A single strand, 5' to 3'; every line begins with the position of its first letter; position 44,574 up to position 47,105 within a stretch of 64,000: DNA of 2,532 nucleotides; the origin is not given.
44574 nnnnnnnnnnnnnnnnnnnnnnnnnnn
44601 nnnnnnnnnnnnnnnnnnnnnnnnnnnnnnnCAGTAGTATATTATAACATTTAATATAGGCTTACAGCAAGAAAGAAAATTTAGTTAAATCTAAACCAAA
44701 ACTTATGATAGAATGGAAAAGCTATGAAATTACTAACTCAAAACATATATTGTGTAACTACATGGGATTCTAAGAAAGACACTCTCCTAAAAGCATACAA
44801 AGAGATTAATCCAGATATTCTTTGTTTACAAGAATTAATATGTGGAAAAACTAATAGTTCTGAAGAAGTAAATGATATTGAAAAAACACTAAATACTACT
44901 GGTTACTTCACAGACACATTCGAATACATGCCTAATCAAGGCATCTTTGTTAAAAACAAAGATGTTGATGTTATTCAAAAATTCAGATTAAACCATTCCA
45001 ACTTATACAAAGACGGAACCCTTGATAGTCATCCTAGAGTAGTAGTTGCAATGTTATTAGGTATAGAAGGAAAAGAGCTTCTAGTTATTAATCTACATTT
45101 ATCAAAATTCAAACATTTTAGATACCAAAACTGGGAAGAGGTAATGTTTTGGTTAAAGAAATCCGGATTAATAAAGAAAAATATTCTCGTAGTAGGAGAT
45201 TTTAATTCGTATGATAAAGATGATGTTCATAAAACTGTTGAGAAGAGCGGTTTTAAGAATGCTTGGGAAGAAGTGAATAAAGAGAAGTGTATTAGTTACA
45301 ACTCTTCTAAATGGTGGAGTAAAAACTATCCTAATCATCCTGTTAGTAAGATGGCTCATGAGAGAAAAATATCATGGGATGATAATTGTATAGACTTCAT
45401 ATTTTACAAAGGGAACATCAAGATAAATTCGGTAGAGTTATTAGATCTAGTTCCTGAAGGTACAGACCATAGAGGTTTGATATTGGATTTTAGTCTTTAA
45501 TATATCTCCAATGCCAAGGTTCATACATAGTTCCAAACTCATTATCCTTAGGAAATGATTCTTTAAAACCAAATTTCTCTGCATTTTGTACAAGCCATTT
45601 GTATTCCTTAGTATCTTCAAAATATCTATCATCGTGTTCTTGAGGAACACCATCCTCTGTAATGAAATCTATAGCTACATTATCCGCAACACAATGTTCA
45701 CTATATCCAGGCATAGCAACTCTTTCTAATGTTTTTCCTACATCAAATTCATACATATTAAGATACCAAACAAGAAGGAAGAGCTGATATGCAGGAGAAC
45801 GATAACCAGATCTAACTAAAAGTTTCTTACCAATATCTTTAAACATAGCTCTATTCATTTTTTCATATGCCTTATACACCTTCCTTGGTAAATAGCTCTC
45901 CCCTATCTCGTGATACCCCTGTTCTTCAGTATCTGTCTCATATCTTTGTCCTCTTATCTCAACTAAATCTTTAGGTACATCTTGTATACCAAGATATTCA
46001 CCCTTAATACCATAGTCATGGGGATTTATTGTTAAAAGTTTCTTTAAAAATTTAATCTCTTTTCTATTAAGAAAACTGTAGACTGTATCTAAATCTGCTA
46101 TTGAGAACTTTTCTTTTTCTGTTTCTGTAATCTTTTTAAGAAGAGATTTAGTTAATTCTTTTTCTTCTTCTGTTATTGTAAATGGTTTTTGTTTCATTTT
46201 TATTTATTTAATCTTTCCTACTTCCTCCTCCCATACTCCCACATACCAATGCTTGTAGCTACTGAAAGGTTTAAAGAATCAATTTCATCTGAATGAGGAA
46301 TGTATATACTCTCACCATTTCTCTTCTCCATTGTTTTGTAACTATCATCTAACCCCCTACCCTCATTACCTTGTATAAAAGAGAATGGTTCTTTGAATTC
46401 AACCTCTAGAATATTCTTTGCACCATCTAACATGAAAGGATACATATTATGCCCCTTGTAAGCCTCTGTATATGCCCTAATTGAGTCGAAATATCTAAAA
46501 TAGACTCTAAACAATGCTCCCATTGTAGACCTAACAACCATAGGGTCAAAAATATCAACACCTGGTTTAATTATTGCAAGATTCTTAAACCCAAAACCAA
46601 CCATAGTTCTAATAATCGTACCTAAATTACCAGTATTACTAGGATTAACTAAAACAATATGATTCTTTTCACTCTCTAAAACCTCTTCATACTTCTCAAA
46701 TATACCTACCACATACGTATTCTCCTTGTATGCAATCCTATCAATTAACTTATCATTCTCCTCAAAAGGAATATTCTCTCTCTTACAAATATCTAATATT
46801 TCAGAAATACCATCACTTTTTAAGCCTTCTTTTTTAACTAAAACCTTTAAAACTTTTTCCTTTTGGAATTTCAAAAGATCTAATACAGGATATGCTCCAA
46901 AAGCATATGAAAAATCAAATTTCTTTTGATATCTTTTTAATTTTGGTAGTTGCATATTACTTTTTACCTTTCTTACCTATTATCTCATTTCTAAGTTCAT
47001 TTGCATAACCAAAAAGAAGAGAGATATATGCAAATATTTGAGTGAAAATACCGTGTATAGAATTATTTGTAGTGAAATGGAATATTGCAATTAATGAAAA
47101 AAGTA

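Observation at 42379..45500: Tandem pair of paralogous unknown proteins plus a 173-aa unknown, upstream of ssrA and divergent from an EEP nuclease/phosphatase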

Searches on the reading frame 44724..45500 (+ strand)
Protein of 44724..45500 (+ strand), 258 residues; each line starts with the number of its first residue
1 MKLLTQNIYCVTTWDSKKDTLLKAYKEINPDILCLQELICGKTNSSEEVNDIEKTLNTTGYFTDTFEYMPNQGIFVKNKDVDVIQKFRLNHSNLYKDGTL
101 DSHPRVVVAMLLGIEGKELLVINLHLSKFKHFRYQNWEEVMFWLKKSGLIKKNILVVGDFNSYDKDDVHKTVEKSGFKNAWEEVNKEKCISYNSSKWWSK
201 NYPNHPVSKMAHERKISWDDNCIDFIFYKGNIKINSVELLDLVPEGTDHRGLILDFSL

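Call 4: search_protein_families(library=pfam, proteins=[window:44724-45500:+], max_evalue=0.1)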
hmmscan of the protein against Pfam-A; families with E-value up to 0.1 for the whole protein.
window:44724-45500:+ (258 aa): 1 family
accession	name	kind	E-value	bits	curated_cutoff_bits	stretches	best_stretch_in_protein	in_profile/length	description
PF03372.29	Exo_endo_phos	-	3.6e-10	40.4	24.5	1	4-249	1-225/225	Endonuclease/Exonuclease/phosphatase family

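Call 7: search_protein_families(library=ncbifam, proteins=[window:44724-45500:+], max_evalue=0.1)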
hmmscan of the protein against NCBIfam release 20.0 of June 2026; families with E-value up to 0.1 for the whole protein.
window:44724-45500:+ (258 aa): 7 families
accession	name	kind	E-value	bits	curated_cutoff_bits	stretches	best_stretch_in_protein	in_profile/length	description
NF033681.1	ExeM_NucH_DNase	subfamily_domain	1.7e-10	40.4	300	1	129-193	412-477/546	ExeM/NucH family extracellular endonuclease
TIGR00633.1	xth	equivalog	1.3e-08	34.7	99.05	1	1-176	1-167/255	exodeoxyribonuclease III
NF003842.0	PRK05421.1-4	equivalog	3.7e-07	29.8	144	1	2-168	33-193/259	endonuclease/exonuclease/phosphatase family protein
TIGR00195.1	exoDNase_III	equivalog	3.1e-06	27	182.55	1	1-176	1-164/254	exodeoxyribonuclease III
NF003840.0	PRK05421.1-2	equivalog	0.001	18.2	163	1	104-167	152-216/282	endonuclease/exonuclease/phosphatase family protein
NF005543.0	PRK07206.1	subfamily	0.019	13.6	302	1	123-186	118-180/416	hypothetical protein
NF003841.0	PRK05421.1-3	equivalog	0.079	12.4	223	0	221-257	226-259/261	endonuclease/exonuclease/phosphatase family protein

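Call 8: search_protein_families(library=padloc, proteins=[window:44724-45500:+], max_evalue=0.1)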
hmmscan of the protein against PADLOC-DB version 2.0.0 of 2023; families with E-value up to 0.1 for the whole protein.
window:44724-45500:+ (258 aa): 0 families

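Call 9: search_protein_families(library=phrogs, proteins=[window:44724-45500:+], max_evalue=0.1)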
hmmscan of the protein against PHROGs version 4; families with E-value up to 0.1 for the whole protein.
window:44724-45500:+ (258 aa): 0 families

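Call 73: search_solved_structures(query=window:44724-45500:+, max_evalue=0.01)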
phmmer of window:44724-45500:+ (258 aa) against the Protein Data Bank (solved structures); distinct sequences matched with E-value up to 0.01: 0.

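Call 76: find_homologous_proteins(query=window:44724-45500:+)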
Query window:44724-45500:+ (258 aa): 18 proteins with E <= 0.001 among 407 candidates.
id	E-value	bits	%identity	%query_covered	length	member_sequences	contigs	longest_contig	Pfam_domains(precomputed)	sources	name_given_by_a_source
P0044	2.3e-165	566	95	100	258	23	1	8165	PF03372.30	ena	-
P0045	5.4e-137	473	77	100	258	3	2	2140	PF03372.30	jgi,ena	-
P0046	3.7e-131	454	77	100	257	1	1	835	PF03372.30,PF22669.3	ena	-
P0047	3.6e-101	356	59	100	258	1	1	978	PF03372.30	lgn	-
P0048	1.1e-99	351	87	67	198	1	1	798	PF03372.30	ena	-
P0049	1.6e-99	351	59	100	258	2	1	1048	PF03372.30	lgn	-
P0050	9.2e-96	338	61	100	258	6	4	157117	PF03372.30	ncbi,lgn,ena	-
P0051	1.4e-95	338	60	100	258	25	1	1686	PF03372.30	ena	-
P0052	1.8e-76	275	48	100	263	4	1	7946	PF03372.30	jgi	jgi:endonuclease/exonuclease/phosphatase family metal-dependent hydrolase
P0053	4.8e-76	274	49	100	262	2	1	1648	PF03372.30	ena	-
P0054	7.0e-76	273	48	100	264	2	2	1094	PF03372.30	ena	-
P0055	5.7e-74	267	45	100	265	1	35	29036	PF03372.30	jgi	jgi:endonuclease/exonuclease/phosphatase family metal-dependent hydrolase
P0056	1.5e-71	259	47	100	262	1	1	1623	PF03372.30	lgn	-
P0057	3.2e-71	258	44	97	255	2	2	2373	PF03372.30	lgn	-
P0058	3.4e-71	258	42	100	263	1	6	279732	PF03372.30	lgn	-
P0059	7.1e-71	257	46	100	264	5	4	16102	PF03372.30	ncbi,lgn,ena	ncbi:MAG: endonuclease/exonuclease/phosphatase family protein [Candidatus Dojkabacteria bacterium]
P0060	5.9e-69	250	44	97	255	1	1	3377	PF03372.30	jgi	jgi:endonuclease/exonuclease/phosphatase family metal-dependent hydrolase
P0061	7.8e-69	250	44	100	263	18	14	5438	PF03372.30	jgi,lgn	jgi:endonuclease/exonuclease/phosphatase family metal-dependent hydrolase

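Call 77: find_encoding_contigs(protein=P0050, flank=6000, max_places=1)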
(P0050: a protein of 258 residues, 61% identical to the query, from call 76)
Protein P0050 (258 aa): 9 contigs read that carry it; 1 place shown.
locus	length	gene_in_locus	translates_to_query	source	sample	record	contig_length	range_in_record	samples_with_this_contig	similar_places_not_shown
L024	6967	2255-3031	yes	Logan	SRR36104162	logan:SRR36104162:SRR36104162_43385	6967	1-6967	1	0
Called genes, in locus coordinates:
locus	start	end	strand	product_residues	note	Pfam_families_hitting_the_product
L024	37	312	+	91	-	PF05375:Pacifastin_I (weak)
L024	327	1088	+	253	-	-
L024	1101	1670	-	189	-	-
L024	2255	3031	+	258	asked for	PF03372:Exo_endo_phos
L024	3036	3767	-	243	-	PF00588:SpoU_methylase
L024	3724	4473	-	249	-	-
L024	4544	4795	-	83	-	-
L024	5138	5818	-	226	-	-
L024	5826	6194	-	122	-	-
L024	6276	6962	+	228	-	PF00072:Response_reg (weak), PF00486:Trans_reg_C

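Call 78: find_encoding_contigs(protein=P0058, flank=6000, max_places=1)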
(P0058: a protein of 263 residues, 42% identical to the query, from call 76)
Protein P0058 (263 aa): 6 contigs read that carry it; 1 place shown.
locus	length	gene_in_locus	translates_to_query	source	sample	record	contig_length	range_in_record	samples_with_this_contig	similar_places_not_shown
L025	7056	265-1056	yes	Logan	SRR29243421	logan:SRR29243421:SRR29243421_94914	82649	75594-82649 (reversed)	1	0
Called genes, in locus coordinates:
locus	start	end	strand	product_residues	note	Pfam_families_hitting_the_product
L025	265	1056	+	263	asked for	PF03372:Exo_endo_phos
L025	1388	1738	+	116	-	PF01592:NifU_N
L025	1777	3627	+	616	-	PF01807:Zn_ribbon_DnaG, PF08275:DNAG_N, PF13662:Toprim_4, PF01751:Toprim (weak), PF13155:Toprim_2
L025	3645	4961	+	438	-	PF03808:Glyco_tran_WecG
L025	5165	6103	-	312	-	PF00890:FAD_binding_2 (faint), PF07992:Pyr_redox_2, PF12831:FAD_oxidored (faint), PF13738:Pyr_redox_3, PF00070:Pyr_redox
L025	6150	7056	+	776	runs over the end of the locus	PF17854:FtsK_alpha, PF01580:FtsK_SpoIIIE, PF09397:FtsK_gamma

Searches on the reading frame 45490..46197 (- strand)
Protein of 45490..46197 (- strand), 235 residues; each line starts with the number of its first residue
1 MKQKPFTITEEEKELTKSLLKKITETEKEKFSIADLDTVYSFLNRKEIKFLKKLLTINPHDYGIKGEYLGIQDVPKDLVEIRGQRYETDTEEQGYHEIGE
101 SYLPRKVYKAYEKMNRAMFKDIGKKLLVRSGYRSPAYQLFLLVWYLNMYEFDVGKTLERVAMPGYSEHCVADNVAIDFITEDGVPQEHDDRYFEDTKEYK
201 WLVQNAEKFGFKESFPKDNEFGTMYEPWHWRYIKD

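Call 4: search_protein_families(library=pfam, proteins=[window:45490-46197:-], max_evalue=0.1)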
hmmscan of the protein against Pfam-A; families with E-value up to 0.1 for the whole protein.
window:45490-46197:- (235 aa): 2 families
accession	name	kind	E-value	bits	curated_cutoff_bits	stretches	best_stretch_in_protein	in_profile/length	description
PF02557.22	VanY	-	6.4e-25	87.9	25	1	101-233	2-130/132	D-alanyl-D-alanine carboxypeptidase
PF06331.17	Tfb5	-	0.042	14.3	23.5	1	16-55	16-55/67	Transcription factor TFIIH complex subunit Tfb5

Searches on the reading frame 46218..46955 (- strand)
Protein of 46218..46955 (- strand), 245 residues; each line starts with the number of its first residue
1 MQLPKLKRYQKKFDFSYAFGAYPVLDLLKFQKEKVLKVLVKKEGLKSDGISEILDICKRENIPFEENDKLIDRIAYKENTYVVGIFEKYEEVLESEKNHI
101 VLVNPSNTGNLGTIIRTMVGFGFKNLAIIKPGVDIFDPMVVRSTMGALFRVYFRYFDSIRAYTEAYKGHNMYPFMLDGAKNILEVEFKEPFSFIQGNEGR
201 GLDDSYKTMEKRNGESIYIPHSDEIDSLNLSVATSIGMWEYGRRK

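Call 4: search_protein_families(library=pfam, proteins=[window:46218-46955:-], max_evalue=0.1)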
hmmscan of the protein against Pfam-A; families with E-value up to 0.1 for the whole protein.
window:46218-46955:- (245 aa): 1 family
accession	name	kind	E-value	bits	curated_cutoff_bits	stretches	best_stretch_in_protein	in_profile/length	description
PF00588.24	SpoU_methylase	-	2.5e-28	99.4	29.7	1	99-238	3-141/142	SpoU rRNA Methylase family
